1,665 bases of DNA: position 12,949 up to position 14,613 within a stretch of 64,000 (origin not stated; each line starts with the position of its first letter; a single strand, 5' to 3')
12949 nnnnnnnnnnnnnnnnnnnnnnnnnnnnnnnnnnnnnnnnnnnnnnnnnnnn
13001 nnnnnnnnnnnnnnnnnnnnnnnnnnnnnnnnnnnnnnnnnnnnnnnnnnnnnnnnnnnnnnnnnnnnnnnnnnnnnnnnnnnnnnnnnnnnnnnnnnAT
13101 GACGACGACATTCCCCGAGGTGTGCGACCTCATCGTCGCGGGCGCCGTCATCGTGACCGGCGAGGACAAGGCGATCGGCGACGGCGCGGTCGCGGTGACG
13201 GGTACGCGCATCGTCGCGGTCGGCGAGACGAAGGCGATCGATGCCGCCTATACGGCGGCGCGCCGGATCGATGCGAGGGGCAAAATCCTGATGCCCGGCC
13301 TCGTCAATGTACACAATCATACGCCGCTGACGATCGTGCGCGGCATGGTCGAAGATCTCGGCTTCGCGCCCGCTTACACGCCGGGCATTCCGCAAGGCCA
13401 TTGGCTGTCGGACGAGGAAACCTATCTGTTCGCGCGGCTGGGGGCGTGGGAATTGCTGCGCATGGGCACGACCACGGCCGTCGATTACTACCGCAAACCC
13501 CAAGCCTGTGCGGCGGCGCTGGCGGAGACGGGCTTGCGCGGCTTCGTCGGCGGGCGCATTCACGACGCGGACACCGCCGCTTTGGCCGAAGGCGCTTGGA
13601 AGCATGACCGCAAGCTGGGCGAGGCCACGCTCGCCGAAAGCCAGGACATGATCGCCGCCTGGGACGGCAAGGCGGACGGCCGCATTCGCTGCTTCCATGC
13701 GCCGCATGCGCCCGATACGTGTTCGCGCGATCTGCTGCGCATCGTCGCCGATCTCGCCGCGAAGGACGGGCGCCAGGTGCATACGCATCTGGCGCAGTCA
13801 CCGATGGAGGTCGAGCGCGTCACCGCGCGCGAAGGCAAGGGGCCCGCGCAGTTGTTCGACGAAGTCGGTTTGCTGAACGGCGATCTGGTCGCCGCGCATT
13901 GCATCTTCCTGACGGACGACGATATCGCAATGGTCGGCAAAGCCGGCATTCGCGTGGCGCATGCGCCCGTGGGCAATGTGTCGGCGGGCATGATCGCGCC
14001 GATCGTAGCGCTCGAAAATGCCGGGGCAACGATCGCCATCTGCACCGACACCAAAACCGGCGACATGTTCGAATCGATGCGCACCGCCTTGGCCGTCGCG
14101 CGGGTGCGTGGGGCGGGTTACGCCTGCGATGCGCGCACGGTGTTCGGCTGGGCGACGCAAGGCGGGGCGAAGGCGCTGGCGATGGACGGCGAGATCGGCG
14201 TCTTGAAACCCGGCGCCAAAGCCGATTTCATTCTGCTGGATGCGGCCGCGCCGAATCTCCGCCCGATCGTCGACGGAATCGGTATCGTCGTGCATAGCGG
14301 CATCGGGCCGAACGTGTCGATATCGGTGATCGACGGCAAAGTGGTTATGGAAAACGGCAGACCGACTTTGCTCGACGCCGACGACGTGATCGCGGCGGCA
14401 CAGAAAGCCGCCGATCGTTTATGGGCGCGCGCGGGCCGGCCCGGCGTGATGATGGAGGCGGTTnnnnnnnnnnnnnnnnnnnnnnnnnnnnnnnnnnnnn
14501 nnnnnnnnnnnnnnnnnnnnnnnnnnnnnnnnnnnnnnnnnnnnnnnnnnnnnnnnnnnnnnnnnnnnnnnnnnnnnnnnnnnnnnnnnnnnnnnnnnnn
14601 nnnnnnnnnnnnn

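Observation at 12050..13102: AtzD-family hydrolase that has lost the Ser-Lys pair of its second repeat unit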

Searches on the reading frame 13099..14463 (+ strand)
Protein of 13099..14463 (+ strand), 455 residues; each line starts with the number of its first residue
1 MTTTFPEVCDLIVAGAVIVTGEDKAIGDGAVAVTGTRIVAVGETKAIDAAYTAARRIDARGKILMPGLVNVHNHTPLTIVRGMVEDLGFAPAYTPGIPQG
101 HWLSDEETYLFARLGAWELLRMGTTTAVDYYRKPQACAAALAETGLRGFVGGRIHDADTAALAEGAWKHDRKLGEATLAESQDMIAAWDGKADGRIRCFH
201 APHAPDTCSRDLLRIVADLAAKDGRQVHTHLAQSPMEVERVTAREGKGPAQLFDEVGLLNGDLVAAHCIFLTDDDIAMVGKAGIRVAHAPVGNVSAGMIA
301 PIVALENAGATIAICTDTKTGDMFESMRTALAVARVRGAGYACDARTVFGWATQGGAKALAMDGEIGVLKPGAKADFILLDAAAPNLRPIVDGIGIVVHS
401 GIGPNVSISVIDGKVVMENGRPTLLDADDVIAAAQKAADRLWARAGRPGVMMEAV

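Call 7: search_protein_families(library=pfam, proteins=[window:13099-14463:+])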
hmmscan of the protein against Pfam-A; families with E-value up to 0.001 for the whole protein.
window:13099-14463:+ (455 aa): 3 families
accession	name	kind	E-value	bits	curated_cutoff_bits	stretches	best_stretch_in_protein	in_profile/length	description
PF01979.26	Amidohydro_1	-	3e-43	148.8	25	1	63-416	1-345/345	Amidohydrolase family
PF07969.17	Amidohydro_3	-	4.2e-14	53.3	29.7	1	166-416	214-471/472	Amidohydrolase family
PF22039.1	HUTI_composite_bact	-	0.00018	21.5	25.5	1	29-54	1-26/26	Imidazolonepropionase-like composite domain, bacteria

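Call 8: search_protein_families(library=ncbifam, proteins=[window:13099-14463:+], max_evalue=0.01)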
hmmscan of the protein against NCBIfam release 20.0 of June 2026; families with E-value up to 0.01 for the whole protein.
window:13099-14463:+ (455 aa): 56 families (the best 25 are shown)
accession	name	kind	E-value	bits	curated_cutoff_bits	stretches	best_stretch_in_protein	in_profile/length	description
NF004701.0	PRK06038.1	equivalog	2.3e-88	296.8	609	1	8-445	3-430/432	N-ethylammeline chlorohydrolase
NF005557.0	PRK07228.1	equivalog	1.1e-78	265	522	1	12-446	5-442/445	5'-deoxyadenosine deaminase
NF006252.0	PRK08393.1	equivalog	4.1e-71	240.2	617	1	11-440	3-422/424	N-ethylammeline chlorohydrolase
NF006549.0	PRK09045.1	equivalog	2.3e-67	227.6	540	1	7-441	6-439/444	TRZ/ATZ family hydrolase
NF006055.0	PRK08203.1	equivalog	1.1e-62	212.1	532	1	12-444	8-453/455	8-oxoguanine deaminase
TIGR03314.1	Se_ssnA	subfamily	1.1e-55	189.2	455.5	1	16-444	7-440/441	putative selenium metabolism protein SsnA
NF004995.0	PRK06380.1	subfamily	1.3e-55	189.1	567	1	12-433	4-415/418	metal-dependent hydrolase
NF004801.0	PRK06151.1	subfamily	3.8e-54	184.3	416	1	21-444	17-465/491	chlorohydrolase family protein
NF005540.0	PRK07203.1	equivalog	2.3e-52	178.2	444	1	12-444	4-441/444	putative aminohydrolase SsnA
NF006056.0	PRK08204.1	subfamily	1.2e-49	169.3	391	1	14-447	8-446/449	hypothetical protein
NF012037.0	PRK15493.1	equivalog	3.6e-45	154.6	779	1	15-436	9-428/435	bifunctional S-methyl-5'-thioadenosine deaminase/S-adenosylhomocysteine deaminase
NF006679.0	PRK09228.1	subfamily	7.9e-41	140.2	351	1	25-386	28-391/433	guanine deaminase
TIGR02967.1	guan_deamin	equivalog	3.8e-40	138.1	375.4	1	26-387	4-367/401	guanine deaminase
NF005211.0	PRK06687.1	equivalog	2.3e-39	135.4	703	1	25-421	18-413/419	TRZ/ATZ family protein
NF009059.0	PRK12393.1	equivalog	5.4e-39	134.2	543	1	20-444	20-458/460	amidohydrolase family protein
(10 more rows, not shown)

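Call 53: search_solved_structures(query=window:13099-14463:+, max_evalue=1e-20)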
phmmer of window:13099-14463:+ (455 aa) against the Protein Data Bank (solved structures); distinct sequences matched with E-value up to 1e-20: 11.
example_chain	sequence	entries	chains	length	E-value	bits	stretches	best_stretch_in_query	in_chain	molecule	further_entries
4f0r_A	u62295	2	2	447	1.4e-43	152.7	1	19-446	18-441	5-methylthioadenosine/S-adenosylhomocysteine deaminase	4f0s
4dzh_A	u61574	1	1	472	5.7e-43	150.7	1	1-441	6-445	AMIDOHYDROLASE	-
7ww2_A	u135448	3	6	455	1.4e-41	146.2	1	19-434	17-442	8-oxoguanine deaminase | Hydroxydechloroatrazine ethylaminohydrolase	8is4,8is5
3hpa_A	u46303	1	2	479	1.1e-38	136.6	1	15-435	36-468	AMIDOHYDROLASE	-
3lnp_A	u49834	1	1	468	2.6e-37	132.1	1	52-436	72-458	Amidohydrolase family Protein OLEI01672_1_465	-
4dyk_A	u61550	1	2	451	3.2e-36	128.5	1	28-438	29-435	AMIDOHYDROLASE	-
4gbd_A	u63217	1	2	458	3.2e-36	128.5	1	28-437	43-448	Putative uncharacterized protein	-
4v1x_A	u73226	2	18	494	2e-32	116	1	23-446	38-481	ATRAZINE CHLOROHYDROLASE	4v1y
1p1m_A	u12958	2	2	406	3.1e-27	98.9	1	57-431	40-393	Hypothetical protein TM0936 | Uncharacterized protein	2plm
1j6p_A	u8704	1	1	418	3.5e-27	98.7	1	57-431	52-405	METAL-DEPENDENT HYDROLASE OF CYTOSINEDEMANIASE/CHLOROHYDROLASE FAMILY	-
6ohb_A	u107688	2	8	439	6.8e-21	78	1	54-417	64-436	Guanine deaminase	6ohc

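Call 77: search_solved_structures(query=window:13099-14463:+, max_evalue=1e-30, show_alignments=3)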
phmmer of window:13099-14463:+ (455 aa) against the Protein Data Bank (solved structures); distinct sequences matched with E-value up to 1e-30: 8.
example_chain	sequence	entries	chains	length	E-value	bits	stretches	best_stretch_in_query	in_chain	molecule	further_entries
4f0r_A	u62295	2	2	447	1.4e-43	152.7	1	19-446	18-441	5-methylthioadenosine/S-adenosylhomocysteine deaminase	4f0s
4dzh_A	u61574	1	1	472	5.7e-43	150.7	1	1-441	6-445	AMIDOHYDROLASE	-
7ww2_A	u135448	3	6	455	1.4e-41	146.2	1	19-434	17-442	8-oxoguanine deaminase | Hydroxydechloroatrazine ethylaminohydrolase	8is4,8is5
3hpa_A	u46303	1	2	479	1.1e-38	136.6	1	15-435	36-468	AMIDOHYDROLASE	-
3lnp_A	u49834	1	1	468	2.6e-37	132.1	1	52-436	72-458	Amidohydrolase family Protein OLEI01672_1_465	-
4dyk_A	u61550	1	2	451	3.2e-36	128.5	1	28-438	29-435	AMIDOHYDROLASE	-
4gbd_A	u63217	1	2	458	3.2e-36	128.5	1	28-437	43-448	Putative uncharacterized protein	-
4v1x_A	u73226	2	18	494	2e-32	116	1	23-446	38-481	ATRAZINE CHLOROHYDROLASE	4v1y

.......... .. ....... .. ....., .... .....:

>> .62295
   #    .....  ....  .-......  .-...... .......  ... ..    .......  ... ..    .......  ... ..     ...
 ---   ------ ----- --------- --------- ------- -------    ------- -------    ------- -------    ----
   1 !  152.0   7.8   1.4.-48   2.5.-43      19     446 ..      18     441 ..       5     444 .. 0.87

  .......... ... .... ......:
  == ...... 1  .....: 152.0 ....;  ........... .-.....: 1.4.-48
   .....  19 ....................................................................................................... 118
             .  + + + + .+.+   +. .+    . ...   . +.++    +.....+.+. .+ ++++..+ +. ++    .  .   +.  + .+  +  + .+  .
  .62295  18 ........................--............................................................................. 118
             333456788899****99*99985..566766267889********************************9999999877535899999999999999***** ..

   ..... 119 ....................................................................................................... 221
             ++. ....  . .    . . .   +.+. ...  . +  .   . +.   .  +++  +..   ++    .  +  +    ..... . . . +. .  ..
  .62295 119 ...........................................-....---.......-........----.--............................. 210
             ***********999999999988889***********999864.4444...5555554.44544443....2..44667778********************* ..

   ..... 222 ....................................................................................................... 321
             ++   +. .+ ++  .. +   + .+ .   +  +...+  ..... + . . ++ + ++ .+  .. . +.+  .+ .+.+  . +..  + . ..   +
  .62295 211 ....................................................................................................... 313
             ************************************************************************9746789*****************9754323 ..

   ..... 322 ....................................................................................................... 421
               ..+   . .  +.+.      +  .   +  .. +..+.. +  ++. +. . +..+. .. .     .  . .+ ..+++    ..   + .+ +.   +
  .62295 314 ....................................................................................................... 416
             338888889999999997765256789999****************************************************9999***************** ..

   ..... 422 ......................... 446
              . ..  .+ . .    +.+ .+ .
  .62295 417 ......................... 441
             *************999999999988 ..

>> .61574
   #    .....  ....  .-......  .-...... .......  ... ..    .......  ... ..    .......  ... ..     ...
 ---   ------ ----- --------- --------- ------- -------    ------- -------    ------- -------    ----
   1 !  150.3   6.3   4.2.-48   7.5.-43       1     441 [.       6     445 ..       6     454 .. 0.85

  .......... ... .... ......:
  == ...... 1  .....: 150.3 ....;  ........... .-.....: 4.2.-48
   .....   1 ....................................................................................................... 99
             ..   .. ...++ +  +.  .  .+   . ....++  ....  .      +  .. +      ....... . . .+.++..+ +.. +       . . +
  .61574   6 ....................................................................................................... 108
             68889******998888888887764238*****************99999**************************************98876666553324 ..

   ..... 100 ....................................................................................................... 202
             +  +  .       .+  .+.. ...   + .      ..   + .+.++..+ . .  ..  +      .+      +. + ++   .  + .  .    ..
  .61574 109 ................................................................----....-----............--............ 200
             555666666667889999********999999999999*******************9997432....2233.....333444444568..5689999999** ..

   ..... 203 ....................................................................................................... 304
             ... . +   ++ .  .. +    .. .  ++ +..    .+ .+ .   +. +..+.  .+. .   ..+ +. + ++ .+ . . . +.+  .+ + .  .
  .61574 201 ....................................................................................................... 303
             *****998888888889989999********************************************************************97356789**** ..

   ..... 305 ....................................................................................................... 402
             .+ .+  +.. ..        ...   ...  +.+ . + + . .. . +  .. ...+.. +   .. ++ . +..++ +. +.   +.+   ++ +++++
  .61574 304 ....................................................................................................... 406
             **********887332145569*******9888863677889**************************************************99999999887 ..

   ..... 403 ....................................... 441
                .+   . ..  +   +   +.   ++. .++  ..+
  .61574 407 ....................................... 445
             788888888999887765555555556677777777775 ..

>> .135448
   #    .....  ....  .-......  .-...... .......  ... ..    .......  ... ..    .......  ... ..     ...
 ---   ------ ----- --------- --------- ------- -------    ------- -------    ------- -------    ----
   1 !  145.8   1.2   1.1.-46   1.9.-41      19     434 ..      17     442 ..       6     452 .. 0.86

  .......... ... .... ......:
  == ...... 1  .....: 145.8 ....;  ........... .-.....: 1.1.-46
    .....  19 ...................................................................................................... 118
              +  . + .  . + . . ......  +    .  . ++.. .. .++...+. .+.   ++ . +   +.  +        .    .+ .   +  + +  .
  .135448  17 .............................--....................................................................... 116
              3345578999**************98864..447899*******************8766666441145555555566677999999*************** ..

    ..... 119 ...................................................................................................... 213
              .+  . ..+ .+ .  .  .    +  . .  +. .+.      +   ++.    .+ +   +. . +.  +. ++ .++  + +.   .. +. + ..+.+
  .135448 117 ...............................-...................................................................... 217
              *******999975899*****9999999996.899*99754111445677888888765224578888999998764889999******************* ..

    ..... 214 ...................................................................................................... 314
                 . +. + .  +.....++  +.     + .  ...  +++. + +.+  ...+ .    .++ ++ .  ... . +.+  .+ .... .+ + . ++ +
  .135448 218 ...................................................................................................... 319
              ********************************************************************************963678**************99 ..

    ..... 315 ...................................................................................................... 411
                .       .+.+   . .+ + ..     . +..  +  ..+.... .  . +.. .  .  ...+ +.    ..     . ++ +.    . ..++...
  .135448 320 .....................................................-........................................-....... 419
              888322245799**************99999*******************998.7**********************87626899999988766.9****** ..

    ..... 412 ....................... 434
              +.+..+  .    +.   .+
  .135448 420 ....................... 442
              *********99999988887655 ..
